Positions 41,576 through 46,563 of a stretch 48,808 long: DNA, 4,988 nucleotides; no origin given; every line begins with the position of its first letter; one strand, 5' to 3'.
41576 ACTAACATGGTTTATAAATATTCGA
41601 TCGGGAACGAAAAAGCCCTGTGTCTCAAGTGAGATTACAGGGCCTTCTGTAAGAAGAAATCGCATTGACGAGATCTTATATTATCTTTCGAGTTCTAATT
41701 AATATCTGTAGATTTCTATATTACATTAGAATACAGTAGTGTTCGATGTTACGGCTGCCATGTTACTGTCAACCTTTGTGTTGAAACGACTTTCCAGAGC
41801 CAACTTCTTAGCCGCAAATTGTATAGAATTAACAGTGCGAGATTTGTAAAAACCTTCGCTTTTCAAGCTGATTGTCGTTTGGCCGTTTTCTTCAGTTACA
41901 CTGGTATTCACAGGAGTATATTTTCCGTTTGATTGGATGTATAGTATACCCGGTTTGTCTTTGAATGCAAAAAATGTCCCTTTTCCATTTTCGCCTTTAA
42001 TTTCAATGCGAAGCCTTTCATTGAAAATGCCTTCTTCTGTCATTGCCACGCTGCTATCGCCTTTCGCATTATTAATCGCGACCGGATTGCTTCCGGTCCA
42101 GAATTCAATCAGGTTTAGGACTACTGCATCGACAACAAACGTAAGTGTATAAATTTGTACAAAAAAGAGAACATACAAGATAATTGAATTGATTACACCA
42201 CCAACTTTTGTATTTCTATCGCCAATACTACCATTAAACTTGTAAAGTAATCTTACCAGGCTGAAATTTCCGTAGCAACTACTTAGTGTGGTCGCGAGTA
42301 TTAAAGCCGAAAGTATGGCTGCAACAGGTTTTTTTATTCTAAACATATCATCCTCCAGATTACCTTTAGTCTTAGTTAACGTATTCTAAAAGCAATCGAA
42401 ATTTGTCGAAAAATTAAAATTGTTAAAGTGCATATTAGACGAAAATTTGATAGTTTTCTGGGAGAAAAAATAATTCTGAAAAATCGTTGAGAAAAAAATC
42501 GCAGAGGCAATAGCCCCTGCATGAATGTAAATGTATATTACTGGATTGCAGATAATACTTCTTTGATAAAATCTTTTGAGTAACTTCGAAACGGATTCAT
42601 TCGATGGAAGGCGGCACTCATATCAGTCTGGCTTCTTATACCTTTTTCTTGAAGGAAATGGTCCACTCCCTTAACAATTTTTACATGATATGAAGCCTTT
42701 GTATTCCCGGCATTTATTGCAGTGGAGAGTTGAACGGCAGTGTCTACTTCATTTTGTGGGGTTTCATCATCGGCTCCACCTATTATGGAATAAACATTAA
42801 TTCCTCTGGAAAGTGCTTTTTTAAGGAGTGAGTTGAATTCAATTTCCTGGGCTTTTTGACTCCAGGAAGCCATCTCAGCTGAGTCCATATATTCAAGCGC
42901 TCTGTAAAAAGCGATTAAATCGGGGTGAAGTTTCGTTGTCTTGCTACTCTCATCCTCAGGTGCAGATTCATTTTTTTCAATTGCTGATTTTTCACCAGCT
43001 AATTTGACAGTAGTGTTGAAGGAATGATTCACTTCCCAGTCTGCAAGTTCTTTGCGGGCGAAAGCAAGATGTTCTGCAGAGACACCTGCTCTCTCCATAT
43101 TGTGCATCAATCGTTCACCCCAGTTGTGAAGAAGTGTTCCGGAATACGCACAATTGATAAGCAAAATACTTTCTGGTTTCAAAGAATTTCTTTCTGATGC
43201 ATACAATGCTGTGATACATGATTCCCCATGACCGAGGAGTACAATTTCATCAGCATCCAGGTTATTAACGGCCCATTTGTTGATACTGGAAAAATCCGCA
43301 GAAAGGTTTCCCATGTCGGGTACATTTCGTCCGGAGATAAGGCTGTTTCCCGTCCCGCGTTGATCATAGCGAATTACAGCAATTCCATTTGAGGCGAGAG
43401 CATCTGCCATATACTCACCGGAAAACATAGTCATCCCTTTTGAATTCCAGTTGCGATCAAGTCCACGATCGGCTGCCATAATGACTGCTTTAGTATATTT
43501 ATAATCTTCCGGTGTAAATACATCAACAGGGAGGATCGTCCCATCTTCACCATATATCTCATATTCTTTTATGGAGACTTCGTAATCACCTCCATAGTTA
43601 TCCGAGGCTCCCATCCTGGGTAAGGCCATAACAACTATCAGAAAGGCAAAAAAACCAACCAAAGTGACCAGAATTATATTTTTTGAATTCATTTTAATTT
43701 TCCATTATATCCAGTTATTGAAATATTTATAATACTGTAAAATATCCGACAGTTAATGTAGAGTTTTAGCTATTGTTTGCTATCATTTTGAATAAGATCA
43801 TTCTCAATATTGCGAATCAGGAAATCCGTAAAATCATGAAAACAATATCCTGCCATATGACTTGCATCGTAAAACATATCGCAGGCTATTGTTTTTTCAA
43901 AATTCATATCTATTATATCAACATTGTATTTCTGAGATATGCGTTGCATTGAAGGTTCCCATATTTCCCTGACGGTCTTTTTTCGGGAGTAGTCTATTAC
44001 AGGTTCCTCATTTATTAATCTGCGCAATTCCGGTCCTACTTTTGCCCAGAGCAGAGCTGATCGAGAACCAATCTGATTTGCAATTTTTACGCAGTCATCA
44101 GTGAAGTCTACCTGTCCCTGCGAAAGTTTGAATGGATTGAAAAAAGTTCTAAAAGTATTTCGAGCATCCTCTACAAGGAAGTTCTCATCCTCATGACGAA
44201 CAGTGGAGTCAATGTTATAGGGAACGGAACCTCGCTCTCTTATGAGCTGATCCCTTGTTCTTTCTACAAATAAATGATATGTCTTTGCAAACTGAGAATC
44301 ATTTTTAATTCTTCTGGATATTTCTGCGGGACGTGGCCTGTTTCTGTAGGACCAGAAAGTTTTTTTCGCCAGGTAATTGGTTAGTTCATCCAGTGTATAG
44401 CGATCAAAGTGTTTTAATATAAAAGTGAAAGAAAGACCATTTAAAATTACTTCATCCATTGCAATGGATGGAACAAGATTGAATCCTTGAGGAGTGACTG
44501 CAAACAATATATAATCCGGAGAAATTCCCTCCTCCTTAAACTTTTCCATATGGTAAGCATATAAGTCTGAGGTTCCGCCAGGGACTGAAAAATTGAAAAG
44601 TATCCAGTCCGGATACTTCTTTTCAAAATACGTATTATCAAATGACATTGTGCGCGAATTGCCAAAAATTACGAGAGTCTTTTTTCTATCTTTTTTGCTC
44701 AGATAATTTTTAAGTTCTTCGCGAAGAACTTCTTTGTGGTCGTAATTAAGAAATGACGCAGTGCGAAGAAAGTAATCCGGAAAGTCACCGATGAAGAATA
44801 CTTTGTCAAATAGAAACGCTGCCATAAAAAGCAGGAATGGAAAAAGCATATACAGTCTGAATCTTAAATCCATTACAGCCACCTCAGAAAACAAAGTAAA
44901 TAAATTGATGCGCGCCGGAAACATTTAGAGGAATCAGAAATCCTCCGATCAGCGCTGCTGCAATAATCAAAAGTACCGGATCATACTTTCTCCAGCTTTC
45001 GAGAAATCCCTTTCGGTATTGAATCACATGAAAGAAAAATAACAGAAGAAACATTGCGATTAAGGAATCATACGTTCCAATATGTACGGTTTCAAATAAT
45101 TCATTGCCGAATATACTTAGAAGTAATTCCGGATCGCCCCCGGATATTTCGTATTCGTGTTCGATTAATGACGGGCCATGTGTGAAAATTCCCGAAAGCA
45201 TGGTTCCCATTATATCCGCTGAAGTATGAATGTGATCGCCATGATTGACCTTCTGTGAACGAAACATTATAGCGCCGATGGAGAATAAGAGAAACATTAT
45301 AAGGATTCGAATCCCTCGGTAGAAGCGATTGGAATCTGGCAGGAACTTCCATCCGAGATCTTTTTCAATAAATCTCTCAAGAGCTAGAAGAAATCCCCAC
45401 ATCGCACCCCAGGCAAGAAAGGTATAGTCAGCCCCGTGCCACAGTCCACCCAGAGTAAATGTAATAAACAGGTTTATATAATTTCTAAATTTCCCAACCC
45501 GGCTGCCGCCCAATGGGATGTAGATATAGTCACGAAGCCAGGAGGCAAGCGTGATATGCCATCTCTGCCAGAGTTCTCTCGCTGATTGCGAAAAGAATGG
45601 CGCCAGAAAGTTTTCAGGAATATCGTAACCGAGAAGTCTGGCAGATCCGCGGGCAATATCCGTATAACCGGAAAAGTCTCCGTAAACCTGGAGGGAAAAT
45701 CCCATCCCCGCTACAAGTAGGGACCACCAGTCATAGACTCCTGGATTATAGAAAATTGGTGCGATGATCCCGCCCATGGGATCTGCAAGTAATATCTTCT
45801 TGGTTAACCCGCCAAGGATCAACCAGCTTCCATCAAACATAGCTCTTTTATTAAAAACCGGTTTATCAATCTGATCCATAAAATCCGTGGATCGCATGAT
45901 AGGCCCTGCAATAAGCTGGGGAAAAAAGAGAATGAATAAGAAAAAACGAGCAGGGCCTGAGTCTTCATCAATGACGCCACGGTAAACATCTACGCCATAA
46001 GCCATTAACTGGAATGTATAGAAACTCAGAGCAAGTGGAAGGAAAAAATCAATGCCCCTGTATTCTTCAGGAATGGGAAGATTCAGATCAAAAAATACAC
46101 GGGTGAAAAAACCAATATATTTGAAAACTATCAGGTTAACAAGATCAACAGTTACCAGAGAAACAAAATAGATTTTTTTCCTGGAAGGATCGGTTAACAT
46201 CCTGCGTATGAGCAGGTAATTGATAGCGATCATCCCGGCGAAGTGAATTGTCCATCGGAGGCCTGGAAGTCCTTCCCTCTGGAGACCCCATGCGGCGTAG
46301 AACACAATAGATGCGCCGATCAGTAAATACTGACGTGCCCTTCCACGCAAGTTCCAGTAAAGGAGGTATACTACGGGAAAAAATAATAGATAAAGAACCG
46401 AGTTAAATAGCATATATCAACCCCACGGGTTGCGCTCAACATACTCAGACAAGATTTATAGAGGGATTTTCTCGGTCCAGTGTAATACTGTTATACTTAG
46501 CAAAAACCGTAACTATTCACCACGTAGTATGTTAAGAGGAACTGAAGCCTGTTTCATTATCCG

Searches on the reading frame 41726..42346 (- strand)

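Call 60: search_protein_families(library=pfam, proteins=[window:41726-42346:-], max_evalue=0.01)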
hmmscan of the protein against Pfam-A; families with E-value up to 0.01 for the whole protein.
window:41726-42346:- (206 aa): 1 family
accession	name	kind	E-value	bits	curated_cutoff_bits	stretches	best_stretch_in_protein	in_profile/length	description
PF11810.13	DUF3332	-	6.9e-24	84.8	25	1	9-154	3-147/170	Domain of unknown function (DUF3332)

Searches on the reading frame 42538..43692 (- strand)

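Call 60: search_protein_families(library=pfam, proteins=[window:42538-43692:-], max_evalue=0.01)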
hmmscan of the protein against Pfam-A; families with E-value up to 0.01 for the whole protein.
window:42538-43692:- (384 aa): 3 families
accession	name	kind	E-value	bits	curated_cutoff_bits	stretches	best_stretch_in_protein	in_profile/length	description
PF12146.15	Hydrolase_4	-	2.7e-07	30.6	27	1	94-187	22-115/239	Serine aminopeptidase, S33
PF00561.26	Abhydrolase_1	-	0.00052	20.2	25.8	1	90-166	16-87/245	alpha/beta hydrolase fold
PF12697.13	Abhydrolase_6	-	0.00064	20.9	26.3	1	94-349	19-208/217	Alpha/beta hydrolase family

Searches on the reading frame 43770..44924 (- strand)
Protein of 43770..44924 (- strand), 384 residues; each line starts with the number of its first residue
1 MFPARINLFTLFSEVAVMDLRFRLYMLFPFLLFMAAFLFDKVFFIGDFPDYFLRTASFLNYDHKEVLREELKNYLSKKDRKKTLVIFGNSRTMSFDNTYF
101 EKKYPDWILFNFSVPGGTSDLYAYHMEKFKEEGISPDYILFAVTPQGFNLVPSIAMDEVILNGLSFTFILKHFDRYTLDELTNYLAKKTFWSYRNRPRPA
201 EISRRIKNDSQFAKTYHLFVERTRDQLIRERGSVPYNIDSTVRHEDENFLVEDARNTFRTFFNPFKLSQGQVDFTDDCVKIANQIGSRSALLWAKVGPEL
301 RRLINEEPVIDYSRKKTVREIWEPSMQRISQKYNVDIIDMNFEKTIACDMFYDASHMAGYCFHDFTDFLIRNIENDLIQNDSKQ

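Call 13: search_protein_families(library=pfam, proteins=[window:43770-44924:-])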
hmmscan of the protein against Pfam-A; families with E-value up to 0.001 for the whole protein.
window:43770-44924:- (384 aa): 1 family
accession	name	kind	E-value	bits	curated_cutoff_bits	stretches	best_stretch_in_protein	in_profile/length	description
PF07611.17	DUF1574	-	3.8e-86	290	29.1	1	25-372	6-341/342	Protein of unknown function (DUF1574)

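Call 65: find_encoding_contigs(protein=window:43770-44924:-, flank=10000, max_places=10)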
Protein window:43770-44924:- (384 aa): no gene with exactly this product is on record in the collection.

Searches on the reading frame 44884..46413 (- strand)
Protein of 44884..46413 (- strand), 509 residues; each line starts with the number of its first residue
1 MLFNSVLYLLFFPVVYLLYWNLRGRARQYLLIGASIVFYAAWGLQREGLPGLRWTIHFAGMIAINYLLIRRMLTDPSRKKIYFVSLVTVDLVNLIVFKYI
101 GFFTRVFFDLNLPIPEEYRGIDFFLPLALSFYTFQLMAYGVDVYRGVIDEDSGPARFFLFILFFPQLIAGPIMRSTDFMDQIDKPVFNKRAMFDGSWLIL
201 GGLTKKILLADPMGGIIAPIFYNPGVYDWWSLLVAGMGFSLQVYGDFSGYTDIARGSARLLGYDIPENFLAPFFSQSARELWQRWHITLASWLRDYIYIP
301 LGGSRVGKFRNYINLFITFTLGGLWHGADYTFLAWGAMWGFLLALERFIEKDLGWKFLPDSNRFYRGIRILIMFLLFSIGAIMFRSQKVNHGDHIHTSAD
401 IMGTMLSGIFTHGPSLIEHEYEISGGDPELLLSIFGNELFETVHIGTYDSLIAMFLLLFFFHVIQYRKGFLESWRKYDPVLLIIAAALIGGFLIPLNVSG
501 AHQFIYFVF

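Call 12: find_encoding_contigs(protein=window:44884-46413:-, flank=10000, max_places=10)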
Protein window:44884-46413:- (509 aa): no gene with exactly this product is on record in the collection.

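Call 13: search_protein_families(library=pfam, proteins=[window:44884-46413:-])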
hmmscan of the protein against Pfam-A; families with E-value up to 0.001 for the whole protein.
window:44884-46413:- (509 aa): 2 families
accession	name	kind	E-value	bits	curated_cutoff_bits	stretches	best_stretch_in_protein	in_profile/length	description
PF03062.24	MBOAT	-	3.6e-32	112.4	27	1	150-379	77-327/337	MBOAT, membrane-bound O-acyltransferase family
PF13813.11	MBOAT_2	-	0.00024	21.8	25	1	266-342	2-84/85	Membrane bound O-acyl transferase family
